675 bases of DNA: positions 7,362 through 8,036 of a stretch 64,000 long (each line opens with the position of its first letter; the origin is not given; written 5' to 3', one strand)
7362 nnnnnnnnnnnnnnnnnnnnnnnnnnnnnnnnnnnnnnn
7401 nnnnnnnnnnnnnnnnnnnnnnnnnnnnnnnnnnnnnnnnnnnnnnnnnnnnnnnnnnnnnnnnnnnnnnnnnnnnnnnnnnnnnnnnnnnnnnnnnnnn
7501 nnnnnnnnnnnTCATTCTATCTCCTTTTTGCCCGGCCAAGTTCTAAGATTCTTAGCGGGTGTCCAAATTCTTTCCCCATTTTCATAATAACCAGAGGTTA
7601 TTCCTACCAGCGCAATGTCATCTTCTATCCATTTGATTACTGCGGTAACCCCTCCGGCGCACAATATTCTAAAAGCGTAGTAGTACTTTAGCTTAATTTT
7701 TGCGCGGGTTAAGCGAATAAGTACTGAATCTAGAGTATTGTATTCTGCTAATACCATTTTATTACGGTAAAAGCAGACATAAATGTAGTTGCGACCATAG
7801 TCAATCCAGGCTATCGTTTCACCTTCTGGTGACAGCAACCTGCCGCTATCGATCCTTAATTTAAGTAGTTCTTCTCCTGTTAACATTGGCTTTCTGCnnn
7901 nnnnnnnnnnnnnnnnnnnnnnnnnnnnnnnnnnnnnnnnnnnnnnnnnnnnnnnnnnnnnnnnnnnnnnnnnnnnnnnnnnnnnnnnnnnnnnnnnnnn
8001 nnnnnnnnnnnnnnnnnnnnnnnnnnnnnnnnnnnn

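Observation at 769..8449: Extended RNA repair/modification island around T4-type Pnkp and RNA ligase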

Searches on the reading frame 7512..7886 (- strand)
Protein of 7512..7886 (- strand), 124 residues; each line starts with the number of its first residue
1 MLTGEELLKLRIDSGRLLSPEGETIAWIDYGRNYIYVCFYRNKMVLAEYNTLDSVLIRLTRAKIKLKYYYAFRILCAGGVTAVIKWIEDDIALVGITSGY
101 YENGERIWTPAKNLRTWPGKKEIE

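Call 6: search_protein_families(library=pfam, max_evalue=0.01, proteins=[window:7512-7886:-])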
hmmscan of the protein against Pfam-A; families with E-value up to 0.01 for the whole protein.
window:7512-7886:- (124 aa): 0 families

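Call 7: search_protein_families(library=phrogs, max_evalue=0.001, proteins=[window:7512-7886:-])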
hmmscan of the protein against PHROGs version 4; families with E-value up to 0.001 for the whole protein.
window:7512-7886:- (124 aa): 0 families

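Call 39: find_homologous_proteins(query=window:7512-7886:-, max_evalue=0.01)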
Query window:7512-7886:- (124 aa): 7 proteins with E <= 0.01 among 16 candidates.
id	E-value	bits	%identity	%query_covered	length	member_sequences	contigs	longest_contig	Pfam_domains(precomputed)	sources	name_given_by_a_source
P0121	8.8e-78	277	100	100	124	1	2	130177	-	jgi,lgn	jgi:hypothetical protein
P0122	8.3e-53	196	69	95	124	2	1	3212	-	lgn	-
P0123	4.5e-52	193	66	98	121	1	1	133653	-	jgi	jgi:hypothetical protein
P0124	8.9e-48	180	64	98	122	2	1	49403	-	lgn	-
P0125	3.9e-46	174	64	92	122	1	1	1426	-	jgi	jgi:hypothetical protein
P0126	1.1e-35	140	55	92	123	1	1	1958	-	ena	-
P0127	2.3e-33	133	52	93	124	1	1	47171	-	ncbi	-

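Call 40: search_protein_families(library=ncbifam, max_evalue=0.01, proteins=[window:7512-7886:-])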
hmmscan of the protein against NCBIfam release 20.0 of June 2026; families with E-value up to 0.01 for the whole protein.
window:7512-7886:- (124 aa): 0 families

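Call 41: find_encoding_contigs(protein=P0123, flank=10000, max_places=2)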
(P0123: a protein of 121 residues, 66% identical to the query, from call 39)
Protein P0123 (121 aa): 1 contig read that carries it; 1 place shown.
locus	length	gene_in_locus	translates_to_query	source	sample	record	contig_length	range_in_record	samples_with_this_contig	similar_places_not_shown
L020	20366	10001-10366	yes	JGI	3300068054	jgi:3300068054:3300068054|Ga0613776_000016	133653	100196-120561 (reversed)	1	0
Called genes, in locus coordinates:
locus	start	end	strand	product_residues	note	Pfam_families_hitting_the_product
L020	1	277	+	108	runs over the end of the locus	-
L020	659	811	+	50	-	-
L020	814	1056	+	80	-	-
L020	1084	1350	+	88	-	-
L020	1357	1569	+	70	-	-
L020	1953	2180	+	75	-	-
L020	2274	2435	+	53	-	-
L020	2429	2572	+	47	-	-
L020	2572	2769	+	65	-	-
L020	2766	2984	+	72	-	-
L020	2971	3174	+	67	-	-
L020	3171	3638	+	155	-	-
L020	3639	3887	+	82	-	-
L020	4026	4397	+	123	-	-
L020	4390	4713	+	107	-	-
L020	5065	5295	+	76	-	PF04973:NMN_transporter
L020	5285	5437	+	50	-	-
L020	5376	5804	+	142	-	-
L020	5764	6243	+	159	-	-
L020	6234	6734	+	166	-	-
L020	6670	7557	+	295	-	-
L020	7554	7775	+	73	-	-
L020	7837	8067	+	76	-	-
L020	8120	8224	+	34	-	-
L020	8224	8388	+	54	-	-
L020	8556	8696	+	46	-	-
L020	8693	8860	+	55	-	-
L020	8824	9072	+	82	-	-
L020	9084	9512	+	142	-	PF01844:HNH, PF14279:HNH_5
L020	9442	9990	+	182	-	PF10127:RlaP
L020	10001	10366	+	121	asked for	-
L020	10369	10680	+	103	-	-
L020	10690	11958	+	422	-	PF09414:RNA_ligase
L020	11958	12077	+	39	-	-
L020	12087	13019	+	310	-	PF13671:AAA_33, PF25109:HAD_PNKP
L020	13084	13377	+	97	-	-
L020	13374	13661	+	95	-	-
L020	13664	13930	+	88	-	-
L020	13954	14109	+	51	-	-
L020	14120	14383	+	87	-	PF24254:DUF7455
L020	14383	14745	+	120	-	-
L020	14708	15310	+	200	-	PF00588:SpoU_methylase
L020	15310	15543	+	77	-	-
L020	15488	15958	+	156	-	-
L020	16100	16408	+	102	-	PF00383:dCMP_cyt_deam_1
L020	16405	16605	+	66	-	-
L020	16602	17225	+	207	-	-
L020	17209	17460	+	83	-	-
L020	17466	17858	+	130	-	-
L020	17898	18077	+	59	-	-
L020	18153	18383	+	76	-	-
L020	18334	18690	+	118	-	PF02467:Whib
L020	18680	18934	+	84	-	-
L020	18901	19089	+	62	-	-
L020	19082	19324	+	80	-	-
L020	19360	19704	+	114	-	-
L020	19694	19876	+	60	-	-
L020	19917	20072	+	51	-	-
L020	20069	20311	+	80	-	-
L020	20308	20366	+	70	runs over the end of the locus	-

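Call 42: find_encoding_contigs(protein=P0124, flank=10000, max_places=2)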
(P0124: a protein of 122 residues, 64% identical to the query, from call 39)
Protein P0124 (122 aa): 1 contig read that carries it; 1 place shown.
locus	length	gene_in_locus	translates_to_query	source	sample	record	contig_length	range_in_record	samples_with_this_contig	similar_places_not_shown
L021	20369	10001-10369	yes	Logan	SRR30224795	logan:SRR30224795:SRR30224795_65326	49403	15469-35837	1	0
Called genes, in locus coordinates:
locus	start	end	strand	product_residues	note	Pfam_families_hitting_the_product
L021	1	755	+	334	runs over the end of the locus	PF26926:Phage_T4_rIIB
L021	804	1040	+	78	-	-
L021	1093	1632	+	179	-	PF07087:DUF1353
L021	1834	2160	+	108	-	-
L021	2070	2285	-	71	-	-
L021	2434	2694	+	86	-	-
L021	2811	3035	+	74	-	-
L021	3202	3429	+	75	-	-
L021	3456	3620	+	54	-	-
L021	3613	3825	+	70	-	-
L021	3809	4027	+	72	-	-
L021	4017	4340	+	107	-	-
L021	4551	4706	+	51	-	-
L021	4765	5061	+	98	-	-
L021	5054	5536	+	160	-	-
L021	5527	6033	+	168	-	-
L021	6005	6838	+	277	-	-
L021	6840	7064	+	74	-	-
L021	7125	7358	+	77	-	-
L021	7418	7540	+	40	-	-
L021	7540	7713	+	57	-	-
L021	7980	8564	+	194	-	-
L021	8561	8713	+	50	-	-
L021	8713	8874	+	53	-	-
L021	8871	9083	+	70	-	-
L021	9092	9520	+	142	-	PF01844:HNH, PF14279:HNH_5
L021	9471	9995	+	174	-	PF10127:RlaP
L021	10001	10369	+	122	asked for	-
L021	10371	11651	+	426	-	PF09414:RNA_ligase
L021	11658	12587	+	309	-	PF13671:AAA_33, PF25109:HAD_PNKP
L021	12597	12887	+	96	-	-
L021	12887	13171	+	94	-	-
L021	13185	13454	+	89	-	-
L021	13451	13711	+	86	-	-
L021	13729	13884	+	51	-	-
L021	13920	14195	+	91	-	PF24254:DUF7455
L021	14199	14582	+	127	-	-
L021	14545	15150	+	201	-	PF00588:SpoU_methylase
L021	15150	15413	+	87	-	-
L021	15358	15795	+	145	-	-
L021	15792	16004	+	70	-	-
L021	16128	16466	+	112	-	PF00383:dCMP_cyt_deam_1, PF14437:MafB19-deam (weak)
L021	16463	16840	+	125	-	-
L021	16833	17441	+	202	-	-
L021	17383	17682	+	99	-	-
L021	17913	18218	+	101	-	-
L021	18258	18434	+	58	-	-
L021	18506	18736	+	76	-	-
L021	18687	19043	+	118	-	PF02467:Whib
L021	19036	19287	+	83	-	-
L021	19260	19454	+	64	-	-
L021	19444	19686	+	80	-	-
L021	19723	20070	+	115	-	-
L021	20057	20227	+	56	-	-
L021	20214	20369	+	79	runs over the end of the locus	-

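Call 43: find_encoding_contigs(protein=P0127, flank=10000, max_places=2)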
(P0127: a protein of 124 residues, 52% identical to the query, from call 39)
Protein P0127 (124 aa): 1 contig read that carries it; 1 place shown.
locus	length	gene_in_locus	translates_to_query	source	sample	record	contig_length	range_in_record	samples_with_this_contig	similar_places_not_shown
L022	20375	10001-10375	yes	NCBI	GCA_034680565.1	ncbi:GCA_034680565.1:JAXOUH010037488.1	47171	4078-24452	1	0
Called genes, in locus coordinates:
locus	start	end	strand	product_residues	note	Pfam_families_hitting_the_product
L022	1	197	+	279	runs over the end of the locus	PF26926:Phage_T4_rIIB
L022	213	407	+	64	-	-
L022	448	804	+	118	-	PF03692:CxxCxxCC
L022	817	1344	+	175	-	PF07087:DUF1353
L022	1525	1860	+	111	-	-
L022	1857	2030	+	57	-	-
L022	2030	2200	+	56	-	-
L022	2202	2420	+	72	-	-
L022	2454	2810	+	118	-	-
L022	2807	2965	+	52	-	-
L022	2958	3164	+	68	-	-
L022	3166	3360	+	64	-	-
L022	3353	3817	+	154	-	-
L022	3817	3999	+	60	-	-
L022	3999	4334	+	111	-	-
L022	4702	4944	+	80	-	PF04973:NMN_transporter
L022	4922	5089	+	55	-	-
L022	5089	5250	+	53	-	-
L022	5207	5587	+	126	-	-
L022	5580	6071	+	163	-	-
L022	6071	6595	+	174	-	-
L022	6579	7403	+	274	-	-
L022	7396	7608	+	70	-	-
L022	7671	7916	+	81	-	-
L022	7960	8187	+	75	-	-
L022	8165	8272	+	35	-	-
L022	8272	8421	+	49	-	-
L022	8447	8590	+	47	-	-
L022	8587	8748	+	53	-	-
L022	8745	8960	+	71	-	-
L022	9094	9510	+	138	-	PF01844:HNH, PF14279:HNH_5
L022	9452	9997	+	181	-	PF10127:RlaP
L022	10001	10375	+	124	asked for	-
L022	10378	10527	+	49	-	-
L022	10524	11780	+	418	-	PF09414:RNA_ligase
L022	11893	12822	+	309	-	PF13671:AAA_33, PF25109:HAD_PNKP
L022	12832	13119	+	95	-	-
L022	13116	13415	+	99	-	-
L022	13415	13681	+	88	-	-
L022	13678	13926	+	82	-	-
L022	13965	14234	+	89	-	PF24254:DUF7455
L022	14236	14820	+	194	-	PF00588:SpoU_methylase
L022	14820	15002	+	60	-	PF05901:Excalibur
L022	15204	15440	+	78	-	-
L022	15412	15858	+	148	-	-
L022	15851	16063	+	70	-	-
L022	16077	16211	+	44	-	-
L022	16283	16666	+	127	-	PF00383:dCMP_cyt_deam_1, PF14437:MafB19-deam (weak)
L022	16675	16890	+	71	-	-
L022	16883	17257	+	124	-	-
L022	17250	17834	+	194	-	-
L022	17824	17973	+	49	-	-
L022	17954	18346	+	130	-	-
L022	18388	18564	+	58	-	-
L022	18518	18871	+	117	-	-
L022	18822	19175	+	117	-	PF02467:Whib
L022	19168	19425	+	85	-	-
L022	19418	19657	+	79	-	-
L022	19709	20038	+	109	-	-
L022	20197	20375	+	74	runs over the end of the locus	-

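Call 48: search_protein_families(library=pfam, max_evalue=10, proteins=[window:7512-7886:-])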
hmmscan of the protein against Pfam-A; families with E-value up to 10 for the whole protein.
window:7512-7886:- (124 aa): 0 families

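Call 49: search_protein_families(library=padloc, max_evalue=0.01, proteins=[window:7512-7886:-])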
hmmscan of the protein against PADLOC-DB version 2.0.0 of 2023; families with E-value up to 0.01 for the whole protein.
window:7512-7886:- (124 aa): 0 families

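Call 73: predict_structure(alignment_id=A3)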
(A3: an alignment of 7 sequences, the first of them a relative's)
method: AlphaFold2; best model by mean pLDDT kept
length: 124 residues; sequences in the alignment: 7
mean_pLDDT: 88.9   pTM: 0.82
mean pLDDT of the five models: 88.9, 86.1, 80.0, 53.5, 47.6
residues with pLDDT >= 90: 75; 70-90: 40; 50-70: 7; < 50: 2
segments of 3 or more residues with pLDDT < 50: none
pLDDT, mean of each block of 10 residues (from residue 1): 61 90 89 92 89 92 95 91 94 94 91 91 83
secondary structure, 60 per line:
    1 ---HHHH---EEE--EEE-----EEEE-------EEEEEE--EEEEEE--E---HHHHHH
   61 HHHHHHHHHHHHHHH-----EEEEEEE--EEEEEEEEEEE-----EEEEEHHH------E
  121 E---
elements in order: H4-7 E11-13 E16-18 E24-27 E35-40 E43-48 H55-75 E81-87 E90-100 E106-110

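Call 114: fold_search(model_id=the predicted structure, library=viral)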
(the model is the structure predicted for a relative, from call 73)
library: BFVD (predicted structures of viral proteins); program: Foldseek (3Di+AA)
matches with E <= 10: 725; with E <= 0.001: 3
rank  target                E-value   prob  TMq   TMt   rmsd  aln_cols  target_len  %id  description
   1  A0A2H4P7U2            4.5e-04  1.00  0.55  0.25   6.7       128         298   12  RNA ligase [Pseudomonas phage ventosus]
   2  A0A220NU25            5.4e-04  1.00  0.56  0.33   6.4       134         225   13  T4 RNA ligase 1-like N-terminal domain-containing protein [Escherichia phage V18]
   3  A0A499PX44            5.7e-04  1.00  0.50  0.31   3.2        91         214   12  T4 RNA ligase 1-like N-terminal domain-containing protein [Escherichia phage vB_EcoM-Ro121c4YLVW]
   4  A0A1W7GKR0            1.6e-03  1.00  0.61  0.24   5.1       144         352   11  RNA ligase [Tenacibaculum phage pT24]
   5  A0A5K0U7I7            1.7e-02  1.00  0.54  0.07   4.6       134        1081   13  Endonuclease V [Yasminevirus sp. GU-2018]
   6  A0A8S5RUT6            2.0e-02  1.00  0.48  0.17   3.1        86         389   17  RNA ligase [Siphoviridae sp. ctHip2]
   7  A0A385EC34            2.0e-02  1.00  0.53  0.21   4.5       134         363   15  RNA ligase [Caulobacter phage CcrBL9]
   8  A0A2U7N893            3.0e-02  0.99  0.46  0.17   4.9        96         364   10  RNA ligase A [Pseudomonas phage PspYZU05]
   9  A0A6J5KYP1            3.0e-02  0.97  0.45  0.29   5.4       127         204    9  Uncharacterized protein [uncultured Caudovirales phage]
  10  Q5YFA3                3.0e-02  0.84  0.34  0.14   7.2       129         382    8  Immediate early protein ICP-46 [Singapore grouper iridovirus]
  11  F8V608                3.4e-02  0.93  0.37  0.21   4.5        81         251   11  Uncharacterized protein L471 [Acanthamoeba polyphaga mimivirus]
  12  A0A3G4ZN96            5.5e-02  0.97  0.51  0.10   6.7       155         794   13  Putative exonuclease [Terrestrivirus sp.]
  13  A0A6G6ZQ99            5.5e-02  0.72  0.35  0.13  10.5       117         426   17  (no name in the UniProt tables at hand)
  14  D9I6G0                6.5e-02  0.97  0.50  0.22   4.8       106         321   11  Split RnlA RNA ligase 1 and tail fiber attachment catalyst [Acinetobacter phage 133]
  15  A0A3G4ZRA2            6.5e-02  0.97  0.49  0.19   6.4       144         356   12  RNA ligase (Fragment) [Dasosvirus sp.]
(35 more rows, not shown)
